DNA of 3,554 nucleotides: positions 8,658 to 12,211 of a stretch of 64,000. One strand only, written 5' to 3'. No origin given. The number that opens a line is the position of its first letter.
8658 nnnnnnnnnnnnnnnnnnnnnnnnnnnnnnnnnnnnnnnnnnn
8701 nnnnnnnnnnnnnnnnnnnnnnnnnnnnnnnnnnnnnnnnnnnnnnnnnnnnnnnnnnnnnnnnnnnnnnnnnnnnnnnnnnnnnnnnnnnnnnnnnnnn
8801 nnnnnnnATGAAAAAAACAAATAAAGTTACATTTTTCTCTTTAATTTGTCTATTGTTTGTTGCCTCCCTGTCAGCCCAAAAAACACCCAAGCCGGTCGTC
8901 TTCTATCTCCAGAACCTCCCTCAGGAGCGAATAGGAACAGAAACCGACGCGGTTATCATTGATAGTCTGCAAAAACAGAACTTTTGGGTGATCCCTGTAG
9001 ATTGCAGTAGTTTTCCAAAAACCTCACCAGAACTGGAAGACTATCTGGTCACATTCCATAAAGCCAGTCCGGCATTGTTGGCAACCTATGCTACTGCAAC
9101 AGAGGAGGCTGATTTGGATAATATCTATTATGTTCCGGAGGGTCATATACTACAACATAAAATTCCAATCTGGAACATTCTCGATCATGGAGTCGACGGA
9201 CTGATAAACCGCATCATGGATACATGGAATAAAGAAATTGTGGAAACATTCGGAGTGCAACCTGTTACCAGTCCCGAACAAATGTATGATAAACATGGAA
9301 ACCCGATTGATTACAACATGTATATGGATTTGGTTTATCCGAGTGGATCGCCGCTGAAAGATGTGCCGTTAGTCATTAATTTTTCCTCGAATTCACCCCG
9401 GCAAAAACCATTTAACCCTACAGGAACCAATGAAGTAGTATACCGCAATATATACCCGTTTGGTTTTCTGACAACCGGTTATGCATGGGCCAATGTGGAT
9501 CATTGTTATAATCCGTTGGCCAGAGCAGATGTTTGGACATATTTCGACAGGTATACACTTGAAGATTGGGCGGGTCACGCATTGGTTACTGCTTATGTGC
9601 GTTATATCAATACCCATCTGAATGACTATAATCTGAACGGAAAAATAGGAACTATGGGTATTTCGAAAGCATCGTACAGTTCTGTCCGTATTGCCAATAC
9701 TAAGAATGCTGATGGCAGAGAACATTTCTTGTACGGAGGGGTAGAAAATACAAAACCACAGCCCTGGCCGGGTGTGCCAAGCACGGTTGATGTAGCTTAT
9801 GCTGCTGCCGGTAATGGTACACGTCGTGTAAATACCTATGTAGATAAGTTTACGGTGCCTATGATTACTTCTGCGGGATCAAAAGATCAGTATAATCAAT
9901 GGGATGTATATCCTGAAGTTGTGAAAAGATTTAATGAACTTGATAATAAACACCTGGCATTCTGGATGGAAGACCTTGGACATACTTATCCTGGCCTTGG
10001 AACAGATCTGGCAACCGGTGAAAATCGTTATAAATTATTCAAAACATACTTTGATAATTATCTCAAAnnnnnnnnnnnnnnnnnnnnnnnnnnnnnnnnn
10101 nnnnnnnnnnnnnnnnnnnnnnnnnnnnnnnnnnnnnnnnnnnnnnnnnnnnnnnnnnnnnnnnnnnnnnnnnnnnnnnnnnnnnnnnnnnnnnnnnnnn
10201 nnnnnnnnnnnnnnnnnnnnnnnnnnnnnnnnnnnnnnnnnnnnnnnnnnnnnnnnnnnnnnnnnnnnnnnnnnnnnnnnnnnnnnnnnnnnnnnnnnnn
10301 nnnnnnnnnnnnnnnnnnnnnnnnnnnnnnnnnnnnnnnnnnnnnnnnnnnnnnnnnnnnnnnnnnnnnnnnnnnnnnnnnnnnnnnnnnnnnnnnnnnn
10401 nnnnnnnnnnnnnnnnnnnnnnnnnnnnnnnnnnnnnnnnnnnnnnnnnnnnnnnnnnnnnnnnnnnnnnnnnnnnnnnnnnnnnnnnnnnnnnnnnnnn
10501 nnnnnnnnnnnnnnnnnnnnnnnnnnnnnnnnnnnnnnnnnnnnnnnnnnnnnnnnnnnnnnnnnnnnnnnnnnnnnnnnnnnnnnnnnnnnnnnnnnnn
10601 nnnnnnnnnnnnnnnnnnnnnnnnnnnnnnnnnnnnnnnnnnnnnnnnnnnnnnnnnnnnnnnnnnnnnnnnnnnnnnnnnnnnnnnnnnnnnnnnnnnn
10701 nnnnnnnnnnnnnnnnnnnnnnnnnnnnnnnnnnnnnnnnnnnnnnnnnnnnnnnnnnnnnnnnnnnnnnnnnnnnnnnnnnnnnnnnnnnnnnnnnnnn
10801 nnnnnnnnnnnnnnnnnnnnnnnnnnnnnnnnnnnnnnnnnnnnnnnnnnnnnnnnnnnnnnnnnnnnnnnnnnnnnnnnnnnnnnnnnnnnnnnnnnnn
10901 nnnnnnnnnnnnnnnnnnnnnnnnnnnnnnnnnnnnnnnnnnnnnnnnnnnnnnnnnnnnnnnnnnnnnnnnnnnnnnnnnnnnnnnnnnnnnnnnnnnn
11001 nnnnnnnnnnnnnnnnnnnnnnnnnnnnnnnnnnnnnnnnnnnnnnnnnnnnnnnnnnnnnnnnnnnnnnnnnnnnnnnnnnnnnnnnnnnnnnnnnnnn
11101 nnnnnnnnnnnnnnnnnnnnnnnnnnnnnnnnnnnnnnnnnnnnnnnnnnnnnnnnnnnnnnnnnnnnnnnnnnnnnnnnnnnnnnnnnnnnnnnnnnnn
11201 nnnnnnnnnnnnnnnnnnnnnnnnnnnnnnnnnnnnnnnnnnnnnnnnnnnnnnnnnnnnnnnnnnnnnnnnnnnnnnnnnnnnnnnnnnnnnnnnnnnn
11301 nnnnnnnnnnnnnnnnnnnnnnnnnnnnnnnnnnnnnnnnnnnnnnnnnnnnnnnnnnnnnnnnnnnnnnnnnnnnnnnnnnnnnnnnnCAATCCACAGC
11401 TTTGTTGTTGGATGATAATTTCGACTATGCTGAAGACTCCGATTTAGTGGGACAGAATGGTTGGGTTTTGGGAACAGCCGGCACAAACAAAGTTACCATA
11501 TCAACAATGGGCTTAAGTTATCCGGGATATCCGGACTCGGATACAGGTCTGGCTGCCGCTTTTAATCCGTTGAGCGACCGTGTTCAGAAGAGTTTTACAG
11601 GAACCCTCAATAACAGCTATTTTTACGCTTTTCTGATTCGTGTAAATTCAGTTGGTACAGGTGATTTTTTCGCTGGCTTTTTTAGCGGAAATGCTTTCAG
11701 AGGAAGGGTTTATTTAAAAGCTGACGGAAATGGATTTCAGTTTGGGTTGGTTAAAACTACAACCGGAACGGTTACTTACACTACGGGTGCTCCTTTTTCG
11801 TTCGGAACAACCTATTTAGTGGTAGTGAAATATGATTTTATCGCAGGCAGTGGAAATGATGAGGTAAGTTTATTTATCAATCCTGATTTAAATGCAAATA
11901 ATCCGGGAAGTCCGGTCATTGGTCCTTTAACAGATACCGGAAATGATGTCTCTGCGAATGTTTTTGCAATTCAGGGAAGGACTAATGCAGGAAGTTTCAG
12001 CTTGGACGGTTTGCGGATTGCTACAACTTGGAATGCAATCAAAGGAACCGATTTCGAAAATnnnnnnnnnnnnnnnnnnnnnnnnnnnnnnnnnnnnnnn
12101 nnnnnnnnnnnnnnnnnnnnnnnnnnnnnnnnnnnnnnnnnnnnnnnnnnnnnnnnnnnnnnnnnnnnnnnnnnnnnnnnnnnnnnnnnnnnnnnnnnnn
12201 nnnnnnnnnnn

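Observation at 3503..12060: Uncharacterised ~230-270 aa beta-rich domain present twice: alone (3503-4630) and fused to an O-acetylesterase (11312 N-terminus)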

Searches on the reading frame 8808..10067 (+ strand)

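Call 84: search_protein_families(library=pfam, proteins=[window:8808-10067:+], max_evalue=1)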
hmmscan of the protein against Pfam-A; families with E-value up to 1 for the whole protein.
window:8808-10067:+ (420 aa): 1 family
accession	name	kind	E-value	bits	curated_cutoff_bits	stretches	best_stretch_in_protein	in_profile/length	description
PF02129.25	Peptidase_S15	-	0.11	12.6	23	0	274-299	91-116/262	X-Pro dipeptidyl-peptidase (S15 family)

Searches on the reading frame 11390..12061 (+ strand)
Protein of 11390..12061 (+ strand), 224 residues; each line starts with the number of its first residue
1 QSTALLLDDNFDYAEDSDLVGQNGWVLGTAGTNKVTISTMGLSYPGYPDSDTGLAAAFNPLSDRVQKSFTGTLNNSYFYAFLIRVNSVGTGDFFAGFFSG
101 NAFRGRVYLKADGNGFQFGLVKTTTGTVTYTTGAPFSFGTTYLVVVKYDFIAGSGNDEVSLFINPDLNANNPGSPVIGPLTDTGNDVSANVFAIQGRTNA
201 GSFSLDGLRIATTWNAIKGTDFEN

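Call 54: predict_structure(alignment_id=A5)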
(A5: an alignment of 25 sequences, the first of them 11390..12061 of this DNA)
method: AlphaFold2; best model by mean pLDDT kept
length: 224 residues; sequences in the alignment: 25
mean_pLDDT: 93.8   pTM: 0.91
mean pLDDT of the five models: 93.8, 93.1, 92.3, 91.8, 90.0
residues with pLDDT >= 90: 190; 70-90: 29; 50-70: 4; < 50: 1
segments of 3 or more residues with pLDDT < 50: none
pLDDT, mean of each block of 10 residues (from residue 1): 84 97 95 94 95 93 96 95 95 88 93 97 94 98 98 93 97 97 92 93 96 95 66
secondary structure, 60 per line:
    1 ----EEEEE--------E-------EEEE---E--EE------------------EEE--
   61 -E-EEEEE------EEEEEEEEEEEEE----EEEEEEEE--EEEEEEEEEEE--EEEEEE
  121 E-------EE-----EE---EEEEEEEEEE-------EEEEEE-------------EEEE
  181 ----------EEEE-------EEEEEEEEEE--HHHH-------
elements in order: E5-9 E26-29 E56-58 E64-68 E75-87 E92-99 E102-112 E115-121 E141-150 E158-163 E177-180 E191-194 E202-211 H214-217

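Call 57: fold_search(model_id=the predicted structure, library=pdb)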
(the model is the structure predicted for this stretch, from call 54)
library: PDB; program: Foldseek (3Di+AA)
matches with E <= 10: 1665; with E <= 0.001: 154
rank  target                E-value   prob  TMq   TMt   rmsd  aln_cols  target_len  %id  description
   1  9qc8_B                1.5e-07  1.00  0.53  0.13   6.1       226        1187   14  BoNT-NTNH-HA70 complex from Clostridium botulinum Serotype B1 (released 2025-09-10)
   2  9qco_A                1.5e-07  1.00  0.51  0.14   7.8       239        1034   16  NTNH-HA70 complex from Clostridium botulinum Serotype B1 (released 2025-09-10)
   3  9ea9_B                2.8e-07  1.00  0.51  0.13   6.7       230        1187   16  Crystal structure of BoNT/A-NTNH-HA70 -VHH_F12-VHH_H7-Fab_NTNH complex (released 2025-09-17)
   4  9qc7_B                3.6e-07  1.00  0.47  0.12   7.7       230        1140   20  BoNT-NTNH complex from Clostridium botulinum Serotype B1 (released 2025-09-10)
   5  3v0a_B                4.4e-07  1.00  0.50  0.13   6.4       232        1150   16  2.7 angstrom crystal structure of BoNT/Ai in complex with NTNHA (released 2012-03-14)
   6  9arj_B                1.5e-06  1.00  0.50  0.12   6.9       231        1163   17  CryoEM structure of BoNT-NTNH-OrfX2 complex from Clostridium botulinum E1, major class (released 2025-01-22)
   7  9vyh_p                2.5e-06  1.00  0.54  0.47   6.2       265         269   13  Cyanopodophage Pan3 tailspike (released 2025-11-26)
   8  8q2a_C                5.8e-06  1.00  0.58  0.56   7.0       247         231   11  TtX122B - A domain of unknown function from the Teredinibacter turnerae protein TERTU_2913 (released 2024-03-13)
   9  5hon_A                7.2e-06  1.00  0.48  0.52   6.7       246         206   18  Structure of Domain 4 of AbnA, a GH43 extracellular arabinanase from Geobacillus stearothermophilus, in complex with a (released 2017-02-01)
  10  8q28_B                7.6e-06  1.00  0.55  0.52   8.4       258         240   10  Se-Met labelled TtX122A - A domain of unknown function from the Teredinibacter turnerae protein TERTU_3803 (released 2024-03-13)
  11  6kzk_A                8.9e-06  1.00  0.57  0.54   5.8       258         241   16  Structure of alginate lyase Aly36B mutant K143A/M171A in complex with alginate trisaccharide (released 2020-09-23)
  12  3w9a_A                8.9e-06  1.00  0.47  0.45   6.6       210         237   15  Crystal structure of the catalytic domain of the glycoside hydrolase family 131 protein from Coprinopsis cinerea (released 2013-05-22)
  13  8q28_A                1.1e-05  1.00  0.51  0.48   9.2       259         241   11  Se-Met labelled TtX122A - A domain of unknown function from the Teredinibacter turnerae protein TERTU_3803 (released 2024-03-13)
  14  5hcf_D                1.2e-05  1.00  0.53  0.46  10.6       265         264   10  T. cruzi calreticulin globular domain (released 2016-08-31)
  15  3o0v                  1.5e-05  1.00  0.54  0.49   6.1       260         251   13  Crystal structure of the calreticulin lectin domain (released 2010-09-29)
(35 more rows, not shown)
